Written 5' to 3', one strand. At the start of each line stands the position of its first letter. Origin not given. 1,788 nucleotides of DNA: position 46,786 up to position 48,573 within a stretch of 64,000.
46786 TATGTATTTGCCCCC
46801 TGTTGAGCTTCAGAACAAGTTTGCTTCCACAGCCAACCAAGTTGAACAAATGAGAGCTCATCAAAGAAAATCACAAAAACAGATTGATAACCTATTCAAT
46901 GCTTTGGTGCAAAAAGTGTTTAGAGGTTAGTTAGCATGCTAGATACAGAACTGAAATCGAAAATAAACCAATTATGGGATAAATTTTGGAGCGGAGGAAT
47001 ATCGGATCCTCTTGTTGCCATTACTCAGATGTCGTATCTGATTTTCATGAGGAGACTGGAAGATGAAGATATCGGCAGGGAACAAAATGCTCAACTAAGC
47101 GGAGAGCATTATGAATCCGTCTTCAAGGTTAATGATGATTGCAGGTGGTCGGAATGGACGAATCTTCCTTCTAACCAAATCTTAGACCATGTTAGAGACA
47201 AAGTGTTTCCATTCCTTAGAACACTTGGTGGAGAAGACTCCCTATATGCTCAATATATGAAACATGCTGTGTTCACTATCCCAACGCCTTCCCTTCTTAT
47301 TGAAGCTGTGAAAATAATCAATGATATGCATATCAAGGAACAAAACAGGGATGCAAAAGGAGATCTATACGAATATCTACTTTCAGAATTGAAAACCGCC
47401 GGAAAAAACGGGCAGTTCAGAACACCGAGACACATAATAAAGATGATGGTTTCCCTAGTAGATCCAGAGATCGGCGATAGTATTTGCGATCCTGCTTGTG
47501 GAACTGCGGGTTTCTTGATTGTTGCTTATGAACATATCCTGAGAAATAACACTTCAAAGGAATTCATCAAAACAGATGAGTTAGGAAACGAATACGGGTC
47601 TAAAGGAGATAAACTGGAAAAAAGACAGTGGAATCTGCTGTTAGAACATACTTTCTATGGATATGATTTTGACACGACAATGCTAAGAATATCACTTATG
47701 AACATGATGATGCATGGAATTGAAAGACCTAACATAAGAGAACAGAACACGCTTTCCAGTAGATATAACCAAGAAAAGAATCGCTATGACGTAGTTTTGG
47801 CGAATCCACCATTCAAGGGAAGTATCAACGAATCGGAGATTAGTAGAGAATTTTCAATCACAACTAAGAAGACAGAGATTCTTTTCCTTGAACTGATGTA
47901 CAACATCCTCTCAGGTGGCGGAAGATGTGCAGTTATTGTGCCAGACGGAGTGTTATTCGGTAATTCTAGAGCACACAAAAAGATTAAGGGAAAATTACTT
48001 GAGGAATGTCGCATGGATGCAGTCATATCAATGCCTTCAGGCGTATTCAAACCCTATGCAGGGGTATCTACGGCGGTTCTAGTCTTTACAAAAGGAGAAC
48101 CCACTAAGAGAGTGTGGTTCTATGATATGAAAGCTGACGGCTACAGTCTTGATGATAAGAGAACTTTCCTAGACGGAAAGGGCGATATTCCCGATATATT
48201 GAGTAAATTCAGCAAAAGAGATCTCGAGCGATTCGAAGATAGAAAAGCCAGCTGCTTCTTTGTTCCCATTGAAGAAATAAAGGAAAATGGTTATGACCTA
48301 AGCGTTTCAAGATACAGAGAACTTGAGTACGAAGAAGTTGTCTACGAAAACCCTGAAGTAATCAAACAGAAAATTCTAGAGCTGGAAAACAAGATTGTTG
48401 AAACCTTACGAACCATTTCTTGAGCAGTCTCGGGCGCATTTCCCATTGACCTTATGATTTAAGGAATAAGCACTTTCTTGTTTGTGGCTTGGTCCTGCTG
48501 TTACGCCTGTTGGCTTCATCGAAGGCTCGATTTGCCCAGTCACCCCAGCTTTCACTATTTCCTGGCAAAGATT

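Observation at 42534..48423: Type I R-M locus in the order R-RHH-S-M, with a perfect palindrome beside a duplicated TATA box: possible controller-protein circuit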

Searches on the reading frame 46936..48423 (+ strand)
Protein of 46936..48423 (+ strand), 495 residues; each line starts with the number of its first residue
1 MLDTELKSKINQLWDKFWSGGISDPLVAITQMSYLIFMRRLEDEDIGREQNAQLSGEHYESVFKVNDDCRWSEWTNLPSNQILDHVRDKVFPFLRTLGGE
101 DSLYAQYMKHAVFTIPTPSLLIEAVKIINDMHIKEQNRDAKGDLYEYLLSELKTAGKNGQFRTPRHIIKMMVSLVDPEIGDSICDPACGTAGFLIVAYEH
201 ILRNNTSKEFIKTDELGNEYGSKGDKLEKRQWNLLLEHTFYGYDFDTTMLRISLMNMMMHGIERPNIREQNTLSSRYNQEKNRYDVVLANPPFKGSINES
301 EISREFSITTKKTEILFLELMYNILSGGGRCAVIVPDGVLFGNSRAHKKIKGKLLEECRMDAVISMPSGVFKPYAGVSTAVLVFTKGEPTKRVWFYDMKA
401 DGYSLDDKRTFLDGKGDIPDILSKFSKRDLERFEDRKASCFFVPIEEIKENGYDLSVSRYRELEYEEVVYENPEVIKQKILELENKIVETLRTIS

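Call 4: search_protein_families(library=pfam, proteins=[window:46936-48423:+], max_evalue=0.01)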
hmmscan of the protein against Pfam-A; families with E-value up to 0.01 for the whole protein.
window:46936-48423:+ (495 aa): 7 families
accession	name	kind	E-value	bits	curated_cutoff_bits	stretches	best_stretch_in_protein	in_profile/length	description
PF02384.22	N6_Mtase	-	2.4e-66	224.6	20.4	1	137-464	2-306/311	N-6 DNA Methylase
PF12161.14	HsdM_N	-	6.6e-15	56.4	24.5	1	6-127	1-134/135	HsdM N-terminal domain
PF07669.17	Eco57I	-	1.3e-10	42.1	25.3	1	262-371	46-171/171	Eco57I restriction-modification methylase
PF01170.24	UPF0020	-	1.8e-09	38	22.3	1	170-338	19-169/197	RMKL-like, methyltransferase domain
PF13847.12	Methyltransf_31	-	0.00017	21.7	27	1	181-359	5-127/145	Methyltransferase domain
PF20473.4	MmeI_Mtase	-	0.00027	20.7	27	0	182-203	22-43/259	MmeI, DNA-methyltransferase domain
PF05175.20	MTS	-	0.0053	16.9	23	0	241-305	59-121/170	Methyltransferase small domain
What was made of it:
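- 46936..48423 (+): hsdM methyltransferase subunit (495 aa), 5 nt after hsdS, with GAGGT upstream. Pfam N6_Mtase and HsdM_N (call 4).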

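Call 15: search_protein_families(library=ncbifam, proteins=[window:46936-48420:+], max_evalue=1)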
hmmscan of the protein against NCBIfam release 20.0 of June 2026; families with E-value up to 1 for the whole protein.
window:46936-48420:+ (495 aa): 13 families
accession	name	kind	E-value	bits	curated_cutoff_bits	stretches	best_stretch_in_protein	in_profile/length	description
NF047738.1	antiphage_MADS2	equivalog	1.4e-37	129.4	720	1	131-386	284-566/654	methylation-associated defense system DNA methyltransferase MAD2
TIGR00497.1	hsdM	equivalog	1.3e-24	86.8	242.75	2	238-467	252-492/515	type I restriction-modification system subunit M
NF033452.1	BREX_1_MTaseX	exception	7.1e-09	34.1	500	2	281-392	505-622/1210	BREX-1 system adenine-specific DNA-methyltransferase PglX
NF033455.1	BREX_6_MTaseX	exception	1.1e-06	26.5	900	2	281-391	552-665/1319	BREX-6 system adenine-specific DNA-methyltransferase PglX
TIGR02987.1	met_A_Alw26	exception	1.3e-05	24.1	353.5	1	157-296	2-125/523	Alw26I/Eco31I/Esp3I family type II restriction adenine-specific DNA-methyltransferase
NF040721.1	Trm14_Arch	equivalog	0.00085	18.5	280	1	167-342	179-341/370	tRNA (guanine(6)-N2)-methyltransferase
NF008748.0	PRK11783.1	equivalog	0.00098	17.4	466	1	182-301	195-323/704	bifunctional 23S rRNA (guanine(2069)-N(7))-methyltransferase RlmK/23S rRNA (guanine(2445)-N(2))-methyltransferase RlmL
TIGR01177.1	TIGR01177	hypoth_equivalog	0.0025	17.2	316.55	1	169-197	172-200/330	TIGR01177 family methyltransferase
TIGR03534.1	RF_mod_PrmC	equivalog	0.012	15.1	199.1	1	239-293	114-166/253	peptide chain release factor N(5)-glutamine methyltransferase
TIGR03533.1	L3_gln_methyl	equivalog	0.059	12.7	229.7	1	244-307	152-213/284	50S ribosomal protein L3 N(5)-glutamine methyltransferase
NF011529.0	PRK14968.1-3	equivalog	0.1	12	162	1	241-308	60-123/198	putative methyltransferase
NF008725.1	PRK11727.1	equivalog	0.14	11.8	302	1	268-303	158-193/293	23S rRNA (adenine(1618)-N(6))-methyltransferase RlmF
NF047853.1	tRm6a37MtseTrmN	equivalog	0.16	11.7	350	1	275-338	106-171/244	tRNA(1)(Val) (adenine(37)-N(6))-methyltransferase TrmN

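Call 61: find_homologous_proteins(query=window:46936-48420:+, max_evalue=1e-50)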
Query window:46936-48420:+ (495 aa): 8000 proteins with E <= 1e-50 among 8000 candidates; the best 120 are listed.
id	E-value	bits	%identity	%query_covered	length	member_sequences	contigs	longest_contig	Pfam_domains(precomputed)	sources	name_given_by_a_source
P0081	0.0e+0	1131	100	100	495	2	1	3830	PF02384.23,PF07669.18,PF01170.25,PF12161.15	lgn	-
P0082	1.3e-296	1002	86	100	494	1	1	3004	PF02384.23,PF07669.18,PF01170.25,PF12161.15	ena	-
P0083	6.3e-291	983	84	100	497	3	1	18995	PF02384.23,PF07669.18,PF01170.25,PF12161.15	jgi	jgi:type I restriction enzyme M protein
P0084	2.7e-289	978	84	100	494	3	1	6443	PF02384.23,PF07669.18,PF01170.25,PF12161.15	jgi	-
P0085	3.2e-289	977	83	100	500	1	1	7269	PF02384.23,PF07669.18,PF01170.25,PF12161.15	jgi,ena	jgi:type I restriction enzyme M protein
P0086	1.6e-288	975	84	100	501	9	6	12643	PF02384.23,PF07669.18,PF01170.25,PF12161.15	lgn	-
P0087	1.5e-287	972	83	100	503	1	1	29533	PF02384.23,PF07669.18,PF01170.25,PF12161.15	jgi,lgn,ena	-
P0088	2.8e-287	971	84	99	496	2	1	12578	PF02384.23,PF07669.18,PF01170.25,PF12161.15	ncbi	-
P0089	5.6e-287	970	84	100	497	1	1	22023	PF02384.23,PF07669.18,PF01170.25,PF12161.15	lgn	-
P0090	8.0e-286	966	83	100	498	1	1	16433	PF02384.23,PF07669.18,PF01170.25,PF12161.15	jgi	jgi:type I restriction enzyme M protein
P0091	1.4e-285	965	83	100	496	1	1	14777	PF02384.23,PF07669.18,PF01170.25,PF12161.15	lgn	-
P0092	2.7e-284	961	83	100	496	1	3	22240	PF02384.23,PF07669.18,PF01170.25,PF12161.15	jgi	jgi:type I restriction enzyme M protein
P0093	6.5e-283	957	83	100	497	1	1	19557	PF13847.13,PF02384.23,PF07669.18,PF01170.25,PF12161.15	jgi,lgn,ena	-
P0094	1.7e-282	955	83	100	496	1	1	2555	PF02384.23,PF07669.18,PF01170.25,PF12161.15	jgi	-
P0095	2.4e-281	951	82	96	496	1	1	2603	PF02384.23,PF07669.18,PF01170.25,PF12161.15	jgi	jgi:type I restriction enzyme M protein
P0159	1.4e-248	843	74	100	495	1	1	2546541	PF02384.23,PF07669.18,PF01170.25,PF12161.15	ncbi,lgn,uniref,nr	ncbi:type I restriction-modification system subunit M [Methanobacterium paludis]|uniref:site-specifi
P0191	2.0e-240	816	70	100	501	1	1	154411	PF13847.13,PF02384.23,PF07669.18,PF01170.25,PF12161.15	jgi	jgi:type I restriction enzyme M protein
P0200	2.1e-239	813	69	100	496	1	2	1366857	PF02384.23,PF07669.18,PF01170.25,PF12161.15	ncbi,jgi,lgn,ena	-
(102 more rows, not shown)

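Call 63: find_encoding_contigs(protein=P0159, flank=8000, max_places=1)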
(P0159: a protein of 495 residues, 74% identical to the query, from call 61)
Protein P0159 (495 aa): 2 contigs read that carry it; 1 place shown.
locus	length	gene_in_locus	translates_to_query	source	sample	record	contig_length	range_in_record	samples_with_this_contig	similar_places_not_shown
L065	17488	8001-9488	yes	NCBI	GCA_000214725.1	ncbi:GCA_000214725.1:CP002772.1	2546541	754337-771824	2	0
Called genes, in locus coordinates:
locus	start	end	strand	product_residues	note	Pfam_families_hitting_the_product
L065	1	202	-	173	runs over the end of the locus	-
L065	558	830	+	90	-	-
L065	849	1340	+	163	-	PF00037:Fer4 (faint), PF14697:Fer4_21 (faint)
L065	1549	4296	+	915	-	PF04851:ResIII, PF18766:SWI2_SNF2, PF00270:DEAD, PF00271:Helicase_C (weak), PF08463:EcoEI_R_C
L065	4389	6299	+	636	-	PF13432:TPR_16, PF14559:TPR_19, PF23914:TPR_CcmH_CycH, PF00515:TPR_1 (weak), PF25062:ARM_TT21_N, PF00515:TPR_1, PF13414:TPR_11, PF06250:YhcG_C, +20 more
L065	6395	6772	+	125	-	-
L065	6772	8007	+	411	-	PF01420:Methylase_S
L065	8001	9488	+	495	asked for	PF12161:HsdM_N, PF02384:N6_Mtase, PF01170:UPF0020, PF07669:Eco57I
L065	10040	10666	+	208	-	PF12686:DUF3800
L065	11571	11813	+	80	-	PF09954:DUF2188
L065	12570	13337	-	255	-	PF02517:Rce1-like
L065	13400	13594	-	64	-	PF12844:HTH_19, PF13443:HTH_26 (weak), PF01381:HTH_3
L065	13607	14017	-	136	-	PF09946:DUF2178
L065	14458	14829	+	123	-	-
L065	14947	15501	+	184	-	PF01936:NYN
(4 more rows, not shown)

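Call 64: find_encoding_contigs(protein=P0200, flank=8000, max_places=1)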
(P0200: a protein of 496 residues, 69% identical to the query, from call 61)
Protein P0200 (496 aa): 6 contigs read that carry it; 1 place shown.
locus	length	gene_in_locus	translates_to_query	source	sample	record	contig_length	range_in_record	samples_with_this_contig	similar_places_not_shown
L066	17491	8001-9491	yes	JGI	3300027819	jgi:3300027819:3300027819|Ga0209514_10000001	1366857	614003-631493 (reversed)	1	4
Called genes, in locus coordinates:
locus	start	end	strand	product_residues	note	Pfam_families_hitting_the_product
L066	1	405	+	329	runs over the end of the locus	PF00589:Phage_integrase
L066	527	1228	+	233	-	-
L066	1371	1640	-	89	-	PF05635:23S_rRNA_IVP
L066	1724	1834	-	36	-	-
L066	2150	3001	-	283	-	PF04326:SLFN_AlbA_2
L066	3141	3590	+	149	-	-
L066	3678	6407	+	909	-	PF04313:HSDR_N (weak), PF00270:DEAD, PF04851:ResIII, PF18766:SWI2_SNF2, PF00271:Helicase_C (weak), PF08463:EcoEI_R_C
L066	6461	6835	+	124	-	PF19807:DUF6290 (weak)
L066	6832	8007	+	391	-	PF01420:Methylase_S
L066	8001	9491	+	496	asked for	PF12161:HsdM_N, PF02384:N6_Mtase, PF01170:UPF0020, PF07669:Eco57I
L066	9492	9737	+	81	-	-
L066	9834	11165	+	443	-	PF02661:Fic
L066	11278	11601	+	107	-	-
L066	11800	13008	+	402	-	-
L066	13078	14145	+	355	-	PF00962:A_deaminase, PF19326:AMP_deaminase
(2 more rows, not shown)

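Call 65: find_encoding_contigs(protein=P0191, flank=8000, max_places=1)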
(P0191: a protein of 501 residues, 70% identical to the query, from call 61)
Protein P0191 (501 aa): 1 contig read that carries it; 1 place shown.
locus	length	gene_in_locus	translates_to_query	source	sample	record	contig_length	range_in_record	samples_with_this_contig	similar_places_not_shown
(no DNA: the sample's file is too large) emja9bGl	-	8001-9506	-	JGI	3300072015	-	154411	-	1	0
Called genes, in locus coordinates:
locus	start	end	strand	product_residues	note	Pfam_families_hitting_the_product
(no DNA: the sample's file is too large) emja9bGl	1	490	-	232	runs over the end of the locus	-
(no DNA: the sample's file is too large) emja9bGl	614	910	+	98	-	-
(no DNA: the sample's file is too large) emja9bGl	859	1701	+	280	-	PF13338:AbiEi_4 (weak)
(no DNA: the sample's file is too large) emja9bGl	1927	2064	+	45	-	-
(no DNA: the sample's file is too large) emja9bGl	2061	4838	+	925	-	PF04313:HSDR_N (weak), PF04851:ResIII, PF18766:SWI2_SNF2, PF00270:DEAD, PF00271:Helicase_C (weak), PF08463:EcoEI_R_C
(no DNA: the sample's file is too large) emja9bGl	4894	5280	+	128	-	-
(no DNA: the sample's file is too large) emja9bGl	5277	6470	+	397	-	PF01420:Methylase_S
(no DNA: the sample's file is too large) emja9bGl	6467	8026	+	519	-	PF12161:HsdM_N, PF02384:N6_Mtase, PF01170:UPF0020 (weak), PF07669:Eco57I (weak)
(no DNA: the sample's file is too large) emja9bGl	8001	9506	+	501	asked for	PF12161:HsdM_N, PF02384:N6_Mtase, PF01170:UPF0020, PF13847:Methyltransf_31 (faint), PF07669:Eco57I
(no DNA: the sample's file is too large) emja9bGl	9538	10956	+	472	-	PF11074:DUF2779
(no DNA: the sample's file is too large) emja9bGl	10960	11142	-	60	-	PF21983:NikA-like (weak)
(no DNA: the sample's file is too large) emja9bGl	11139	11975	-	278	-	PF00589:Phage_integrase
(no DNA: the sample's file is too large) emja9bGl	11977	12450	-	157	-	-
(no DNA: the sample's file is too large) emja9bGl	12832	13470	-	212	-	-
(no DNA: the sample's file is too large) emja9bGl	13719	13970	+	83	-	-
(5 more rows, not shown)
